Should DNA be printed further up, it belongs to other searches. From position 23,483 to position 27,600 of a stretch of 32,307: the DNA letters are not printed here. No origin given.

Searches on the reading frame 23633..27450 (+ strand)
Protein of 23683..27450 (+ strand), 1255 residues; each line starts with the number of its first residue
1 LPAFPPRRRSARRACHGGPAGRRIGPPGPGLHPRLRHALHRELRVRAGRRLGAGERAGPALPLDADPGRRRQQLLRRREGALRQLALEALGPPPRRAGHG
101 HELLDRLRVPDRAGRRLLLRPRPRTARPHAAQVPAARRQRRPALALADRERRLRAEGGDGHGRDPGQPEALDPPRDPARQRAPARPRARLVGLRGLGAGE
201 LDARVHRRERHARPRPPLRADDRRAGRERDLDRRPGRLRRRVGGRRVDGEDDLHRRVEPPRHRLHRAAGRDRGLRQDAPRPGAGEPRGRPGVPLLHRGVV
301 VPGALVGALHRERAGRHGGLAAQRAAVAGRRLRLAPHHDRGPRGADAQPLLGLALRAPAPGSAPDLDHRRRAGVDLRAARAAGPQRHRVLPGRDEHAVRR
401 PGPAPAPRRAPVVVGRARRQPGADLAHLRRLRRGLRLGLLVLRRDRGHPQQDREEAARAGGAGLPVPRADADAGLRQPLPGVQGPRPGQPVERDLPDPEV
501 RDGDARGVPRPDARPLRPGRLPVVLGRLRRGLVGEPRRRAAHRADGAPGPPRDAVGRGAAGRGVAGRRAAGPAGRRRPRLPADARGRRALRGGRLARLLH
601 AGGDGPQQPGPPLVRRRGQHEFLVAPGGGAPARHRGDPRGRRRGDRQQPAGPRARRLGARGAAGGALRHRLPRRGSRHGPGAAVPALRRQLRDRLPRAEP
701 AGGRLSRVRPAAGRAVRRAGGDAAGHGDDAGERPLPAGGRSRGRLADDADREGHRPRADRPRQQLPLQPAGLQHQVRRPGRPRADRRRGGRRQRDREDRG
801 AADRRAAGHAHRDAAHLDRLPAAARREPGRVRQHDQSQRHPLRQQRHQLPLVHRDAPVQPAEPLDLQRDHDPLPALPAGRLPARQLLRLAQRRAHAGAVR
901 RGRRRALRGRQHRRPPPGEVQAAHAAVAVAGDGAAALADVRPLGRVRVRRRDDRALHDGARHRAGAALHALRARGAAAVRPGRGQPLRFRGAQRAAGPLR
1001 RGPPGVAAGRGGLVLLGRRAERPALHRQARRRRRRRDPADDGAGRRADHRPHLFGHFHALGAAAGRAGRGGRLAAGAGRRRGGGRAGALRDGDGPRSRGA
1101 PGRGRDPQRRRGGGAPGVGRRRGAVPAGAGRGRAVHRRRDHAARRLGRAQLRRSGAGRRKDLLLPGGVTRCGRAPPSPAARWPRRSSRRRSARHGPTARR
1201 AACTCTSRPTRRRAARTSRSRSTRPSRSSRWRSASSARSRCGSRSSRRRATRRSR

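Call 8: search_protein_families(library=pfam, proteins=[window:23683-27450:+], max_evalue=0.001)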
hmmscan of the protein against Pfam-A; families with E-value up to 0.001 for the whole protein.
window:23683-27450:+ (1255 aa): 0 families

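Call 79: search_protein_families(library=pfam, proteins=[window:23633-27187:+], max_evalue=0.1)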
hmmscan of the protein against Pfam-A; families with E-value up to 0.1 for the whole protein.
window:23633-27187:+ (1184 aa): 3 families
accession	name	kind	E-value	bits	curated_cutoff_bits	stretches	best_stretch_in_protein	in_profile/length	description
PF01074.27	Glyco_hydro_38N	-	1.9e-22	80.4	25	1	269-531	2-257/270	Glycosyl hydrolases family 38 N-terminal domain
PF07748.19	Glyco_hydro_38C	-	1.7e-07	32.1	25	1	747-855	1-114/206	Glycosyl hydrolases family 38 C-terminal domain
PF17677.7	Glyco_hydro38C2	-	5.6e-06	26.8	22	1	1038-1106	1-67/72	Glycosyl hydrolases family 38 C-terminal beta sandwich domain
